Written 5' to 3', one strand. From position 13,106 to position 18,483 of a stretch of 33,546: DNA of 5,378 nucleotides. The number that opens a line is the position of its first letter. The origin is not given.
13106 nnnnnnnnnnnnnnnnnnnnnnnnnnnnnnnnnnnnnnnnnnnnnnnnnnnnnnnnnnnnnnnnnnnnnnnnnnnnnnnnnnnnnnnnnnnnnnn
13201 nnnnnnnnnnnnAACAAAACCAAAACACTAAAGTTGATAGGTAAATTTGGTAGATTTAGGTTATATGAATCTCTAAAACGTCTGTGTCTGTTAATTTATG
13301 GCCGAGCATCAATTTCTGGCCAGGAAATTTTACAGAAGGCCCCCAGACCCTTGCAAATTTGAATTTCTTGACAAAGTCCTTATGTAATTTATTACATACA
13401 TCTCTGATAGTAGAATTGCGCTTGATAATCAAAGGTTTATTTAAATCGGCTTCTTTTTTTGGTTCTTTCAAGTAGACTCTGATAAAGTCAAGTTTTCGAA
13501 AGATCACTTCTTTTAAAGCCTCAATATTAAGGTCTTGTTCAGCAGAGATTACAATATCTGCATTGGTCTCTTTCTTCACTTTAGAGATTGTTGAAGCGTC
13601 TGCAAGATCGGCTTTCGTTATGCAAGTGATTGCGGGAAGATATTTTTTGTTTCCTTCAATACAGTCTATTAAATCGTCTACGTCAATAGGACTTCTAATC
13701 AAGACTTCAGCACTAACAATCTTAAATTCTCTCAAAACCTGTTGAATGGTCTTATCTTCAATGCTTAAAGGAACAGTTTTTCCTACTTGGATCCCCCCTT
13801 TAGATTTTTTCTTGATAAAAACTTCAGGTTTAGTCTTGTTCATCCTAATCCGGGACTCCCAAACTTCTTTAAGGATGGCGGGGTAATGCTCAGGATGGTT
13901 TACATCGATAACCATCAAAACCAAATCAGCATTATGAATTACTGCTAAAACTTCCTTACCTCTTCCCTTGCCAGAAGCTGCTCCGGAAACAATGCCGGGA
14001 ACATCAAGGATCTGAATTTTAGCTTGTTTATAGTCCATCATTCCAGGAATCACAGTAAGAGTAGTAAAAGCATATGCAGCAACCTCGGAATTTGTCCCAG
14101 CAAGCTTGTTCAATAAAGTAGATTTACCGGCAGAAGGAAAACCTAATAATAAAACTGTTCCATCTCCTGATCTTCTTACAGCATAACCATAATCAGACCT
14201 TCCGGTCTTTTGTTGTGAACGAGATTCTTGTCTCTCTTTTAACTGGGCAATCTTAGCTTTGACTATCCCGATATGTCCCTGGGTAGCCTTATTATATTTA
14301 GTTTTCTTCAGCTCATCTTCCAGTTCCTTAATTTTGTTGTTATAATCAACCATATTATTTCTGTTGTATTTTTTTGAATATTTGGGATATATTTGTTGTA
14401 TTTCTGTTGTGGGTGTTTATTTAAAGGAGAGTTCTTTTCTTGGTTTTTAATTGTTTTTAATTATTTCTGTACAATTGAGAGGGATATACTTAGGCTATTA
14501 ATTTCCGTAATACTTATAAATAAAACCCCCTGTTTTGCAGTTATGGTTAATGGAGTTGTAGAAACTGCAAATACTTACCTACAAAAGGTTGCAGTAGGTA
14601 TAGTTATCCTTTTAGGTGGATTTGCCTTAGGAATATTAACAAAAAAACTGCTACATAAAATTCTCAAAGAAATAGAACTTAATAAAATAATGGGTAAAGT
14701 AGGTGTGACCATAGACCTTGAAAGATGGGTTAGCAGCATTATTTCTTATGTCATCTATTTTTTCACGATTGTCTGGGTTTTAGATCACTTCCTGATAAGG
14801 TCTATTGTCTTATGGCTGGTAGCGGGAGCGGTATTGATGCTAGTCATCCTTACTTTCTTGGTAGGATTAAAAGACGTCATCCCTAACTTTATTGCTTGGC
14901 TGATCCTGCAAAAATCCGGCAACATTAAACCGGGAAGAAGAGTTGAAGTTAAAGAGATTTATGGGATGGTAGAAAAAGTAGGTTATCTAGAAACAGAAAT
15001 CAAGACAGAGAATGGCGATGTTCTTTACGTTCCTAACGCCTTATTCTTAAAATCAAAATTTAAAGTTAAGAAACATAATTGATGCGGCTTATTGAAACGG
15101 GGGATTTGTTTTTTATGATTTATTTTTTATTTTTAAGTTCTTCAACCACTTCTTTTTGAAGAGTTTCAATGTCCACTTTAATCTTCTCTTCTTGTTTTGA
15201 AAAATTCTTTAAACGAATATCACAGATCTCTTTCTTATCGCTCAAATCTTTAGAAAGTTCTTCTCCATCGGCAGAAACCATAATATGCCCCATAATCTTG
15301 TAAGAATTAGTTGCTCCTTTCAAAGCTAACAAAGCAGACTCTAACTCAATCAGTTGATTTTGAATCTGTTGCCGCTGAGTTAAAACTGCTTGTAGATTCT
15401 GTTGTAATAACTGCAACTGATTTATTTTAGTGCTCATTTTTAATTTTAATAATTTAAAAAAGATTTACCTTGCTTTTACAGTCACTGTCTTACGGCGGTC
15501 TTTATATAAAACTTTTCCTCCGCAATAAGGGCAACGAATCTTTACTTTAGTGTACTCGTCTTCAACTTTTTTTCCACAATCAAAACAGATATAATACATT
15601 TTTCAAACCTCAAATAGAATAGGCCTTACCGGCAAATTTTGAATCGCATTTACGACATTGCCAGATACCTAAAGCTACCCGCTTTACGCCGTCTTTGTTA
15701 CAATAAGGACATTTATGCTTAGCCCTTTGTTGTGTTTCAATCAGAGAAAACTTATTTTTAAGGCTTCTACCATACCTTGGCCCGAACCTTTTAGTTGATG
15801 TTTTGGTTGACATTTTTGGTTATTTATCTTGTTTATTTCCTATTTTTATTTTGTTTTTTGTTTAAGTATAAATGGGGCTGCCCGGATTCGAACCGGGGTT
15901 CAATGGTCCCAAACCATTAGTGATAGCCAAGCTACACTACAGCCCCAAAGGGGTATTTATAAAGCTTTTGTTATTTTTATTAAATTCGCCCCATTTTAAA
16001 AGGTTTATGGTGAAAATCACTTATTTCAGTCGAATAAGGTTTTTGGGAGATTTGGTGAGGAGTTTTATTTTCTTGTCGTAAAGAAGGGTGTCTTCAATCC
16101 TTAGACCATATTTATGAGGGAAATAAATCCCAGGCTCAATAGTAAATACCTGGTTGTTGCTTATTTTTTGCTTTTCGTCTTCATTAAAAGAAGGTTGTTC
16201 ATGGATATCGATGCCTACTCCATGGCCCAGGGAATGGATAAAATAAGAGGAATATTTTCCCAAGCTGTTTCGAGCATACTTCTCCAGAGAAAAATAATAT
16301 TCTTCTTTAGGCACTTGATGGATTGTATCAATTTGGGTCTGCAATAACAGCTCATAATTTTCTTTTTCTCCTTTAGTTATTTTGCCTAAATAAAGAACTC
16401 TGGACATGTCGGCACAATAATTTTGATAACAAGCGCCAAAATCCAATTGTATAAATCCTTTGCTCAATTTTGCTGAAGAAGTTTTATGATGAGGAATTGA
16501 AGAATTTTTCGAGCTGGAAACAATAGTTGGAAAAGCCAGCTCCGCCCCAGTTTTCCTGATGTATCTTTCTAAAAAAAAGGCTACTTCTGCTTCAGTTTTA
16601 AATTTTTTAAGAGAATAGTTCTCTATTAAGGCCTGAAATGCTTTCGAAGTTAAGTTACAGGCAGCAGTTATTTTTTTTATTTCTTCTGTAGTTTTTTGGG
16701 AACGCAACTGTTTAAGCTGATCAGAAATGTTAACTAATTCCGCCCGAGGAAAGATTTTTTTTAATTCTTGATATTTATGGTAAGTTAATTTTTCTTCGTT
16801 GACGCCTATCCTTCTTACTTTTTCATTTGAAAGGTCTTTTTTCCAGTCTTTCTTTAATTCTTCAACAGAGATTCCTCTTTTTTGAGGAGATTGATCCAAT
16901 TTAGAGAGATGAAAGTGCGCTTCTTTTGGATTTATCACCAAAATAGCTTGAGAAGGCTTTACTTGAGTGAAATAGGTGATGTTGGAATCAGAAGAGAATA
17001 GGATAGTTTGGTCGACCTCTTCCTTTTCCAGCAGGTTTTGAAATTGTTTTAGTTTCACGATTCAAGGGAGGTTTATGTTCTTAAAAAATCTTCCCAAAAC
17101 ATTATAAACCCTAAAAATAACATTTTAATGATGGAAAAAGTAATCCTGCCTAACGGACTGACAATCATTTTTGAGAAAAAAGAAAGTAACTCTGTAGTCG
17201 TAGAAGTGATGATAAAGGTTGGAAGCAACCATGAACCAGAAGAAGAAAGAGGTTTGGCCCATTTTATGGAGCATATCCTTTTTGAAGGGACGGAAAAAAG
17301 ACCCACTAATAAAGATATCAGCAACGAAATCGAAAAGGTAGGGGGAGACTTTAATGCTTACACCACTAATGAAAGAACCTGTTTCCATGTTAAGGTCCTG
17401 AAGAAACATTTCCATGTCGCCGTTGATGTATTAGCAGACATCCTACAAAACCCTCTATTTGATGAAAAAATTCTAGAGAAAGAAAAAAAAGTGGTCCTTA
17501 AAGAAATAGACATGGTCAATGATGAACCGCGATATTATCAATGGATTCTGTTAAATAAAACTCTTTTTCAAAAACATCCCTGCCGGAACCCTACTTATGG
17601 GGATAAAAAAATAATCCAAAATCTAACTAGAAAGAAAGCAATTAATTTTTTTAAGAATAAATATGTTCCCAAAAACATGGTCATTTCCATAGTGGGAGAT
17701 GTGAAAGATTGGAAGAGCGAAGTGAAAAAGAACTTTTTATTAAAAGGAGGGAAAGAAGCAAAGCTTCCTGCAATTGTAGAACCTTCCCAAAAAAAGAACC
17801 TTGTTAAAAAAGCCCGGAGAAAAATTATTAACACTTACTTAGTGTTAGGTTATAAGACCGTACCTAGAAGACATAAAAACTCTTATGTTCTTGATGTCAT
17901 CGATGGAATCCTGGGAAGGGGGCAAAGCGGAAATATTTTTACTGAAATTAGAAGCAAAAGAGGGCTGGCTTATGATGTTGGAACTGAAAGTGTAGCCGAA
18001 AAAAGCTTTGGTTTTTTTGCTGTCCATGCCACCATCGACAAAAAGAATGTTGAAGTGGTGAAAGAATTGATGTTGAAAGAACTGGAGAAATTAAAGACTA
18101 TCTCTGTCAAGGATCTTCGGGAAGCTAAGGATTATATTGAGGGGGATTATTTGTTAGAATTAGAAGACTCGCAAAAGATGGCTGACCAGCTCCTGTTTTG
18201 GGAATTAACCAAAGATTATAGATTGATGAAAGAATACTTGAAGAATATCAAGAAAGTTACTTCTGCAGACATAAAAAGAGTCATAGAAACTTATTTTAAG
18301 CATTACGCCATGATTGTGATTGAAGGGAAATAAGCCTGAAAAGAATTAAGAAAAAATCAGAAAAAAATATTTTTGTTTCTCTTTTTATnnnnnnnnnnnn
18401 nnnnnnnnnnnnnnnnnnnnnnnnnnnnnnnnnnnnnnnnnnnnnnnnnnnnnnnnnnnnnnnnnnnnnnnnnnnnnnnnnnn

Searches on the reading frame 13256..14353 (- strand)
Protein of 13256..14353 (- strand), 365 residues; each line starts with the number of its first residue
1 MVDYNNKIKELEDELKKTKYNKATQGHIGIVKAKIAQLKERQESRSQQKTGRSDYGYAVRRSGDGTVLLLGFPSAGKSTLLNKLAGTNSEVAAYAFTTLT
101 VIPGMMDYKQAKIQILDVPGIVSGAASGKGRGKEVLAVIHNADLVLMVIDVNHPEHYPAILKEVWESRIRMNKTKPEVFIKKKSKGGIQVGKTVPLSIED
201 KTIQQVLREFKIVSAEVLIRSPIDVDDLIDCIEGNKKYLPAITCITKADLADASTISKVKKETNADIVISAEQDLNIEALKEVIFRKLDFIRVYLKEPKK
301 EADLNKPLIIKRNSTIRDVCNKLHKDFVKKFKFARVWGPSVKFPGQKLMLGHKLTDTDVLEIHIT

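Call 6: search_protein_families(library=pfam, proteins=[window:13256-14353:-], max_evalue=0.001)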
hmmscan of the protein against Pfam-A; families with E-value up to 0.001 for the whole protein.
window:13256-14353:- (365 aa): 6 families
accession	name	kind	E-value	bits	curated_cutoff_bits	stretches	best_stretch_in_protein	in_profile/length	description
PF16897.10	MMR_HSR1_Xtn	-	3.2e-31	107.9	35.2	1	185-289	1-105/106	C-terminal region of MMR_HSR1 domain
PF01926.29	MMR_HSR1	-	5.4e-23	81.7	21.9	1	67-176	2-106/113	50S ribosome-binding GTPase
PF02824.27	TGS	-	4.6e-13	49.4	22.2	1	291-363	1-59/60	TGS domain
PF02421.24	FeoB_N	-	5.8e-13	49.1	27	1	66-167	2-104/156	Ferrous iron transport protein B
PF00350.29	Dynamin_N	-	2.7e-06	27.9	27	0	110-154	100-141/168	Dynamin family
PF03193.22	RsgA_GTPase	-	0.00084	19.6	30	0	64-88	106-130/174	RsgA GTPase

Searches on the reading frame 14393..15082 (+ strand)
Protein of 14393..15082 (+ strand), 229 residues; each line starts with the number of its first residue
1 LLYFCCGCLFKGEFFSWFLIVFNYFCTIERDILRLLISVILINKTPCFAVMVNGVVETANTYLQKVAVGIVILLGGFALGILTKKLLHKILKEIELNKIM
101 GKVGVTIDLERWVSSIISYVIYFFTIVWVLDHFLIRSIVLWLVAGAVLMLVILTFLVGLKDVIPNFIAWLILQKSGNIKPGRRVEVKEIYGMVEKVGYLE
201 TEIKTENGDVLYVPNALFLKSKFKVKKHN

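Call 6: search_protein_families(library=pfam, proteins=[window:14393-15082:+], max_evalue=0.001)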
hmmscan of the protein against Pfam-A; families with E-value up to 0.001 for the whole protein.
window:14393-15082:+ (229 aa): 1 family
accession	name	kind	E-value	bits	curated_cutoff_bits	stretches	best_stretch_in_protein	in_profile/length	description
PF00924.24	MS_channel_2nd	-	1.5e-12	47.9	20.2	1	161-223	1-63/68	Mechanosensitive ion channel, beta-domain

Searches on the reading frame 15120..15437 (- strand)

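Call 7: search_protein_families(library=pfam, proteins=[window:15120-15437:-], max_evalue=0.001)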
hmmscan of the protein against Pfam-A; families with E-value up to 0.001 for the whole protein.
window:15120-15437:- (105 aa): 1 family
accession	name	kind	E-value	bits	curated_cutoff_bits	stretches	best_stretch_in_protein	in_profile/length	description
PF01920.25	Prefoldin_2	-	1.5e-13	51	27.6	1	3-102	2-104/106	Prefoldin subunit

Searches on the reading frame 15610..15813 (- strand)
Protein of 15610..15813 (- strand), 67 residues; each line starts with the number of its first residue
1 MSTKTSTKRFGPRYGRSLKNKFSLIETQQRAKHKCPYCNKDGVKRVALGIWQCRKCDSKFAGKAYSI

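Call 7: search_protein_families(library=pfam, proteins=[window:15610-15813:-], max_evalue=0.001)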
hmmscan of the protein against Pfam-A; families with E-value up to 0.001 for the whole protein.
window:15610-15813:- (67 aa): 1 family
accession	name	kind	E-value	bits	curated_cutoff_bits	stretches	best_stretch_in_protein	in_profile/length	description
PF01780.25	Ribosomal_L37ae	-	2.3e-24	85.7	21.9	1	6-66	7-67/85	Ribosomal L37ae protein family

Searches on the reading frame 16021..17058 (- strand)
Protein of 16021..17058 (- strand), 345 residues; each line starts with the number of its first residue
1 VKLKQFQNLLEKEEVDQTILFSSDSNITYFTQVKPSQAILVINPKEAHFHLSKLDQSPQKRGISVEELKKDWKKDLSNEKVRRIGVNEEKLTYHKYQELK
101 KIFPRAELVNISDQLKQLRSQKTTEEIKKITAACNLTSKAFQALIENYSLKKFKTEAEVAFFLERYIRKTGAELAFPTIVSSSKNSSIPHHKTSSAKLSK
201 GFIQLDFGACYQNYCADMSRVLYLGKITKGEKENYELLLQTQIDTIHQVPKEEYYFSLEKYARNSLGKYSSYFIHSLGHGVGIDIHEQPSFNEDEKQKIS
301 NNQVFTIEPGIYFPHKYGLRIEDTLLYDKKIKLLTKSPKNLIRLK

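Call 7: search_protein_families(library=pfam, proteins=[window:16021-17058:-], max_evalue=0.001)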
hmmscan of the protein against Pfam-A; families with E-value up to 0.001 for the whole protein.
window:16021-17058:- (345 aa): 2 families
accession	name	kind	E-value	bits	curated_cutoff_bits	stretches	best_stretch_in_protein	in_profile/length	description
PF00557.29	Peptidase_M24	-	6.7e-48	163.7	23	1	129-326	2-205/208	Metallopeptidase family M24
PF01321.24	Creatinase_N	-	1.3e-12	48.8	22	1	3-120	2-127/128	Creatinase/Prolidase N-terminal domain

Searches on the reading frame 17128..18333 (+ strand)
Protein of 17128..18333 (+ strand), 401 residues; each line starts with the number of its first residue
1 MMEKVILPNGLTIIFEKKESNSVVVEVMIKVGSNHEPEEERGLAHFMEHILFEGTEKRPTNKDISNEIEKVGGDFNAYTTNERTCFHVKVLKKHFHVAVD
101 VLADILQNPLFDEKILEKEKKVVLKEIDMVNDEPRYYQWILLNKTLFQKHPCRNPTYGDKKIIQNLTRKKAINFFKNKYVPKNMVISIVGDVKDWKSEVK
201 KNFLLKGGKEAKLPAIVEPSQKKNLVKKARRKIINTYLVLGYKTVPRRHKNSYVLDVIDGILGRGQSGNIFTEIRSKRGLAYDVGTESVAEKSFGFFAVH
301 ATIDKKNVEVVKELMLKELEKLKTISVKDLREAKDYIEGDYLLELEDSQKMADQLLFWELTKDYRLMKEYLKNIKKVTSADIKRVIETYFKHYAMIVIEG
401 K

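Call 7: search_protein_families(library=pfam, proteins=[window:17128-18333:+], max_evalue=0.001)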
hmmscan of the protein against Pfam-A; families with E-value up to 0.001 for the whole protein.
window:17128-18333:+ (401 aa): 2 families
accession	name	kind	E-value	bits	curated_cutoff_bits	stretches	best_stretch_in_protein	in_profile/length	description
PF00675.25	Peptidase_M16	-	2.4e-41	141.5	22.3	1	15-159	4-148/149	Insulinase (Peptidase family M16)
PF05193.26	Peptidase_M16_C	-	2.1e-28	99.8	23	1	165-335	1-179/181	Peptidase M16 inactive domain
